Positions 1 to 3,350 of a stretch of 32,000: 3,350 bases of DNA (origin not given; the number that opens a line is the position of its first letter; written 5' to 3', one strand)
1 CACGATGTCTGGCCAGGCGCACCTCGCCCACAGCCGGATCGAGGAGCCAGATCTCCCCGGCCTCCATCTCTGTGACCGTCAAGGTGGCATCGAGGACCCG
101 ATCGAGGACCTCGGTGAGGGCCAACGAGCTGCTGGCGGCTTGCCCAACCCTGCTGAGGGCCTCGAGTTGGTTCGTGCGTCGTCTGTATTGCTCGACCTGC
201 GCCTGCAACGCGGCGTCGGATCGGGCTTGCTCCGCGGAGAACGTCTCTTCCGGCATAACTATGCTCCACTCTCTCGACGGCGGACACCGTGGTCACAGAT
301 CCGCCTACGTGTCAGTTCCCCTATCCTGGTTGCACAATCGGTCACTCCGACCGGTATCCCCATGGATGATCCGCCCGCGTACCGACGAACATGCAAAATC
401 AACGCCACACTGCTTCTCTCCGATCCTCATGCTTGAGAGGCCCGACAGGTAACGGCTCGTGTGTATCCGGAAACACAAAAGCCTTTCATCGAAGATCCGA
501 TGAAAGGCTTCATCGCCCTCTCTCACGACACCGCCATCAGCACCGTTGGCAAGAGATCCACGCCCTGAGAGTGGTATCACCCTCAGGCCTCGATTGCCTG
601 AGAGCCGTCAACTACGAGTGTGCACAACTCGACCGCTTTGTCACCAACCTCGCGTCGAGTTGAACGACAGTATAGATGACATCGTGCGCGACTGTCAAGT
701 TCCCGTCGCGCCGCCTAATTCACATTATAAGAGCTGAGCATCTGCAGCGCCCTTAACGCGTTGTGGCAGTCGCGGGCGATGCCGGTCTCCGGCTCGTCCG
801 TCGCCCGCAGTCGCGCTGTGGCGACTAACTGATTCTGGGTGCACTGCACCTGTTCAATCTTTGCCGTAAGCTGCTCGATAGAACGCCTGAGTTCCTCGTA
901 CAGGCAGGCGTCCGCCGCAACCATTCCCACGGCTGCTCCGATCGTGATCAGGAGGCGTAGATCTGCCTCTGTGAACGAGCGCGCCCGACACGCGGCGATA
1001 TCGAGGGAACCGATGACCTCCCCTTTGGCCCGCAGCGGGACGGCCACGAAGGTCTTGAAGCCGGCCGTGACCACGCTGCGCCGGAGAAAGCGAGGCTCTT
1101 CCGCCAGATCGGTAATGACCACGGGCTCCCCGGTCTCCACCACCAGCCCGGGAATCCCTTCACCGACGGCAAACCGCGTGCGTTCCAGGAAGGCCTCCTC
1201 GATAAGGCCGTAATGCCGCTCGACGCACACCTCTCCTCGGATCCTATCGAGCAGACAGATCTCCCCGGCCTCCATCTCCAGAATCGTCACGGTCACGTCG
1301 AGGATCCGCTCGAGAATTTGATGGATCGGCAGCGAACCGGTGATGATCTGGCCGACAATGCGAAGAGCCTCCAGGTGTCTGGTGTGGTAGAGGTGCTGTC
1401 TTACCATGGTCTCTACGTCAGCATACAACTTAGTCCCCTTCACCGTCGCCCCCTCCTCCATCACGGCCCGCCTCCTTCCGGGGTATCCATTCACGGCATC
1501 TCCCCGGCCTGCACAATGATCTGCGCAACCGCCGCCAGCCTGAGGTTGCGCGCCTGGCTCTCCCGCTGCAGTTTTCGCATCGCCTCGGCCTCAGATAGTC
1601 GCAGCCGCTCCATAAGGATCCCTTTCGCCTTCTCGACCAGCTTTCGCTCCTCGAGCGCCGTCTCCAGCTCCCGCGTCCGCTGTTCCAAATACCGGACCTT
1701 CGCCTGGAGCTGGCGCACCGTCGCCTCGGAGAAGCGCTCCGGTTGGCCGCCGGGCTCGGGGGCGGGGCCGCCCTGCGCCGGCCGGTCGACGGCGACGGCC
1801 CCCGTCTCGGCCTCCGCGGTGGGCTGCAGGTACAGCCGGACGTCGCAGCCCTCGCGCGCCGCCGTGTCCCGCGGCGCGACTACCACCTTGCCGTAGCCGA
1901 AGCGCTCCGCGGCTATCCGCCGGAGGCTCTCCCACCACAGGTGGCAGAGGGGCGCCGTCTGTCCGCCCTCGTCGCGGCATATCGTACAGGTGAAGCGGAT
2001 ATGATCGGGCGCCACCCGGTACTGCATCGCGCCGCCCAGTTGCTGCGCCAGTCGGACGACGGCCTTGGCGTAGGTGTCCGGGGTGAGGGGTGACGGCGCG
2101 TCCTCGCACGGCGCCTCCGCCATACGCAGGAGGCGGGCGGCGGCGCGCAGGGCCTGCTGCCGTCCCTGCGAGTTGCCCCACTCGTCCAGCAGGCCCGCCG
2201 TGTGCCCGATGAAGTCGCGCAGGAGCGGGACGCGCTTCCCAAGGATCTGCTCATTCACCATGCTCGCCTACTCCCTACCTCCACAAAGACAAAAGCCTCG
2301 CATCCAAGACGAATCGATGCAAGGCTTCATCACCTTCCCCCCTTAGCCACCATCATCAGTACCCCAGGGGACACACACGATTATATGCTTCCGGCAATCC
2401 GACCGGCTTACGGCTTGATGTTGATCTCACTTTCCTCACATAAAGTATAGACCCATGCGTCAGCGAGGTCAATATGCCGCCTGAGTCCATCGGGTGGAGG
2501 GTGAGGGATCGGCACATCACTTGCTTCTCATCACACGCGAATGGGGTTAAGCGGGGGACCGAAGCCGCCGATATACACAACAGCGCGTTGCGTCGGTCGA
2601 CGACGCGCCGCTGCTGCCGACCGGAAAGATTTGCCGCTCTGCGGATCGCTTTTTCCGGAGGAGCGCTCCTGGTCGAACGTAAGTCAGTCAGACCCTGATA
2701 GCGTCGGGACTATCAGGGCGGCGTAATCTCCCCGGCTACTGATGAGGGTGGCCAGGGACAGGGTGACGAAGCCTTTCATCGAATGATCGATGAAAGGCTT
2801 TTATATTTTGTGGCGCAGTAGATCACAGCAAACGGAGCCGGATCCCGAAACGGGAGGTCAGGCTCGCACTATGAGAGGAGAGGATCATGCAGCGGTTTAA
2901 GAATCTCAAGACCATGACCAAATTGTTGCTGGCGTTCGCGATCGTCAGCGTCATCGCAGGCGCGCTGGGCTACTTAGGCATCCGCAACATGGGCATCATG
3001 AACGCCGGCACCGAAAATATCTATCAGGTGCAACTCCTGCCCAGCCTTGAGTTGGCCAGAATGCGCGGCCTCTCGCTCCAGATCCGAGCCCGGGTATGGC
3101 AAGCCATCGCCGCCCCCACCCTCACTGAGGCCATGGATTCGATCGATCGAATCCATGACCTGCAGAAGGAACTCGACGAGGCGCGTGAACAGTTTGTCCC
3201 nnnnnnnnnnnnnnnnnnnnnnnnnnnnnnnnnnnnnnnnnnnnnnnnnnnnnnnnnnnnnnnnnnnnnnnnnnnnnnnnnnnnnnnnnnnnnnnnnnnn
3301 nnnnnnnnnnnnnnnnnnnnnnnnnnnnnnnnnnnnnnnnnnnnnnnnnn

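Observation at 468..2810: Three copies of a conserved leader module (twin hexaloop hairpins overlapping an intrinsic terminator) around an ANTAR gene: candidate antitermination regulon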

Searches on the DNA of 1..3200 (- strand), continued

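Call 46: search_with_rna_model(model_id=R1, sources=[window, L068, L069, L071, L073, L074, L075, L076, L079, L084, L086, L103, L106, L107, L109, L110], max_evalue=0.1, make_alignment=true)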
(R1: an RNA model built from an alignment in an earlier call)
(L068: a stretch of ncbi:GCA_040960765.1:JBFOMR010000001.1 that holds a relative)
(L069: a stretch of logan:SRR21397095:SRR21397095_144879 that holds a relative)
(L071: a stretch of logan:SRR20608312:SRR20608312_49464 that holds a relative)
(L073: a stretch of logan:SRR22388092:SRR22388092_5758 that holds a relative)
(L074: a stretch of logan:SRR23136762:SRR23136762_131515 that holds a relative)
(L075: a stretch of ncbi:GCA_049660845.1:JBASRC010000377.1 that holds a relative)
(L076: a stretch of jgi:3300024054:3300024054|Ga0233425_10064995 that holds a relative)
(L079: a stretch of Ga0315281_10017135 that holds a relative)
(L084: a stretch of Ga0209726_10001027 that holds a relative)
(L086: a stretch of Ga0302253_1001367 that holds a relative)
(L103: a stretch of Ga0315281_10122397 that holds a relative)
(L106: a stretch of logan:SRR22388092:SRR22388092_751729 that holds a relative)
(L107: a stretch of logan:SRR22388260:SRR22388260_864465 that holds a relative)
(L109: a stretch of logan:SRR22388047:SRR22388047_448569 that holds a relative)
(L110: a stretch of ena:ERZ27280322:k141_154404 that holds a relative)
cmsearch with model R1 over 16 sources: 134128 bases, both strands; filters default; matches with E-value up to 0.1: 53.
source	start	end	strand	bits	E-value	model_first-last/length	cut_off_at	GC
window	2734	2813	+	98.1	2.9e-19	1-80/80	no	0.49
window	466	545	-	97.3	4.5e-19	1-80/80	no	0.54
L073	1184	1263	-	96.7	6.1e-19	1-80/80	no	0.5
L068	8686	8765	+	90.8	1.2e-17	1-80/80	no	0.52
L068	6408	6487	-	89.2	2.6e-17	1-80/80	no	0.54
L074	1721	1801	-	88.4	3.8e-17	1-80/80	no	0.52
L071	1089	1167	-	86.2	1.2e-16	1-80/80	no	0.56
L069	162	241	-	86.2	1.2e-16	1-80/80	no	0.54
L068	6857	6941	+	85.4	1.8e-16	1-80/80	no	0.53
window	2280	2364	-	85.3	1.8e-16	1-80/80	no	0.52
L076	997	1076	-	80.3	2.2e-15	1-80/80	no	0.54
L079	4204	4283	+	72.5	1.2e-13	1-80/80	no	0.52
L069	3282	3361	+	67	1.8e-12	1-80/80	no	0.55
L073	4254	4333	+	63.7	9.6e-12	1-80/80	no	0.55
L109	452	532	+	61.2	3.3e-11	1-80/80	no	0.53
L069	623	705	+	61.2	3.4e-11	1-80/80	no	0.64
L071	1614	1695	+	60.9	3.9e-11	1-80/80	no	0.61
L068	9897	9976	+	60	6e-11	1-80/80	no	0.59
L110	305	385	+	58.6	1.3e-10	1-80/80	no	0.58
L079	3330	3410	-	57.1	2.6e-10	1-80/80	no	0.56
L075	1088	1168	-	57.1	2.7e-10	1-80/80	no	0.52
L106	1663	1743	+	56.8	3.1e-10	1-80/80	no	0.53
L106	1013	1093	-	55.9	4.9e-10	1-80/80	no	0.54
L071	3374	3453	+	55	7.5e-10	1-80/80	no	0.56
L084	918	998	-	54.6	9.3e-10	1-80/80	no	0.51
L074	2209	2286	+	51.9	3.5e-09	1-80/80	no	0.5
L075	1741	1818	+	50.9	5.8e-09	1-80/80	no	0.51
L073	1648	1727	+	50.8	6.1e-09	1-80/80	no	0.57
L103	231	310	-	50.7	6.5e-09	1-80/80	no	0.56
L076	1455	1534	+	50.6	6.7e-09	1-80/80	no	0.57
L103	359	439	-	50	9.2e-09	1-80/80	no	0.58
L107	1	43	+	34.3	2.4e-05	38-80/80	5'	0.42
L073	1197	1228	+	31.3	0.00011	36-67/80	no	0.41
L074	1735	1766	+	29.4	0.00028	36-67/80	no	0.5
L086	2837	2933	+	29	0.00036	1-80/80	no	0.61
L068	6421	6452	+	28.1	0.00055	36-67/80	no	0.44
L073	4289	4320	-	27.1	0.00093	36-67/80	no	0.44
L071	1101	1132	+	26.6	0.0012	36-67/80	no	0.53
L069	3317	3348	-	25.2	0.0024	36-67/80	no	0.47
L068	8721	8752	-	23.8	0.0047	36-67/80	no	0.41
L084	931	962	+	23.8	0.0047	36-67/80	no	0.41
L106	1700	1729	-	23.3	0.0063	37-66/80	no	0.53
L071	3410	3439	-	23.1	0.0069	37-66/80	no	0.5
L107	1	28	-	21.5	0.015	38-65/80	no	0.5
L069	661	692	-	21.4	0.016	36-67/80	no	0.5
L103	1140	1231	+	21.4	0.016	1-80/80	no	0.53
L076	1006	1042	+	20.6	0.024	32-68/80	no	0.46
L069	175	206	+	20.3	0.028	36-67/80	no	0.5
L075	1776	1803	-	19.5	0.042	38-65/80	no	0.57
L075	1102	1131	+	19.5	0.042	37-66/80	no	0.47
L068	9933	9962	-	18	0.088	37-66/80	no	0.5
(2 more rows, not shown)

Alignment A7: 53 matches aligned to the model, 108 columns, each read 5' to 3' on its own strand. Consensus structure (alignment columns), stored with it:
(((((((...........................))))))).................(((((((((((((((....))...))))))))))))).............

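Call 59: search_with_rna_model(model_id=R1, source=window, filters=off, max_evalue=10)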
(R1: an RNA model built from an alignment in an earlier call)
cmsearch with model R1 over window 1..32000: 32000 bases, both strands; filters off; matches with E-value up to 10: 30.
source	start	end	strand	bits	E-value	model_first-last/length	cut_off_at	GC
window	2734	2813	+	98.1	7e-20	1-80/80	no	0.49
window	466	545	-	97.3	1.1e-19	1-80/80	no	0.54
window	2280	2364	-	85.3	4.4e-17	1-80/80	no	0.52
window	2769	2800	-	32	1.9e-05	36-67/80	no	0.41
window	479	510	+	27.2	0.00021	36-67/80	no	0.44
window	2293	2327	+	12.9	0.27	36-67/80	no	0.51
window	3128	3161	-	11.3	0.61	35-68/80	no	0.5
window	26590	26685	+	11.1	0.66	1-80/80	no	0.57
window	30517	30573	-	9.8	1.3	1-80/80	no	0.6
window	3132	3157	+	9.7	1.4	39-64/80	no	0.46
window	24913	24974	+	9.4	1.6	1-80/80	no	0.65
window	3947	3979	-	8.6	2.3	1-80/80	no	0.58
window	7012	7073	-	8.6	2.4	1-80/80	no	0.56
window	18319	18370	-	8.4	2.6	1-80/80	no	0.69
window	10495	10536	-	8.1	3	1-80/80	no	0.67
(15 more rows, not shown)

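Call 74: build_rna_model(alignment_id=A11, structure=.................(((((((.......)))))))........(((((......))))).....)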
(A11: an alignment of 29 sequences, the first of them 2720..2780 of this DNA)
Model R2 built from alignment A11 (29 sequences, 67 columns); structure: as given.
model positions 61; base pairs 12; branch points 1; effective number of sequences 15.08; information 0.916 bits per position. Calibrated on 0.2 Mb of random sequence (short: E-values are rough).
structure used (alignment columns):
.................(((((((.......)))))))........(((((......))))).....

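Call 75: search_with_rna_model(model_id=R2, sources=[window, L068], filters=off, max_evalue=5, show_alignments=0)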
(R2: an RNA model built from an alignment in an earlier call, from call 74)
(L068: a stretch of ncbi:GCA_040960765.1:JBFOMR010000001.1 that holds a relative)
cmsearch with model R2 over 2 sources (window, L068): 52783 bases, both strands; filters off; matches with E-value up to 5: 44.
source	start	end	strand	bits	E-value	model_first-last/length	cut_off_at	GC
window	2720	2780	+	68.5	1e-18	1-61/61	no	0.61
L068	6441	6501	-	68.5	1e-18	1-61/61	no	0.62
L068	8672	8732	+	64.4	1.7e-17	1-61/61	no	0.59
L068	9883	9943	+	63.3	3.7e-17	1-61/61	no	0.67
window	499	559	-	60.5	2.6e-16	1-61/61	no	0.57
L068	6843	6905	+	57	2.9e-15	1-61/61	no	0.57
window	2316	2378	-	54.9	1.2e-14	1-61/61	no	0.57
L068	17910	17969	-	29.4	5.4e-07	1-61/61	no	0.63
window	29902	29958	-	13.2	0.036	1-61/61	no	0.68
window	23465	23537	+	13.1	0.039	1-61/61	no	0.58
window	1114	1162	-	12.4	0.064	1-61/61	no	0.65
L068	9276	9324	+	12.4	0.064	1-61/61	no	0.65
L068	8068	8116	+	12.4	0.066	1-61/61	no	0.61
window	28925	28977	+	10.9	0.18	1-61/61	no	0.6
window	14407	14446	+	10.3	0.28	1-61/61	no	0.5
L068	5246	5303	-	8.6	0.9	1-61/61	no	0.64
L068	3028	3088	+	8.1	1.3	1-61/61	no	0.54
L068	18581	18649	+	7.9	1.4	1-61/61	no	0.55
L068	3851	3905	-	7.2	2.4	1-61/61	no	0.69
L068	3852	3902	+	7.1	2.5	1-61/61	no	0.67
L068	5900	5944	+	6.8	3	1-61/61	no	0.6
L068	16228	16253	-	6.7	3.2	1-61/61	no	0.54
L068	12487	12498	+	6.5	3.8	19-30/61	no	0.67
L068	6387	6432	+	6.4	4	1-61/61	no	0.52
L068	3461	3479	-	6.1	4.9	1-61/61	no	0.63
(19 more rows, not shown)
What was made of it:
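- On REP / MITE-type dispersed repeat: Three copies in 32 kb, all in leaders (calls 59, 75).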

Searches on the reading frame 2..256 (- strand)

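Call 6: search_protein_families(library=pfam, proteins=[window:2-256:-], max_evalue=0.01)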
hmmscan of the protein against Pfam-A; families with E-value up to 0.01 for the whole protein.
window:2-256:- (85 aa): 1 family
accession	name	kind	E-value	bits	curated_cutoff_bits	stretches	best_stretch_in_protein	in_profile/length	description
PF15035.11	Rootletin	-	0.0016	19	36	1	8-37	12-41/188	Ciliary rootlet component, centrosome cohesion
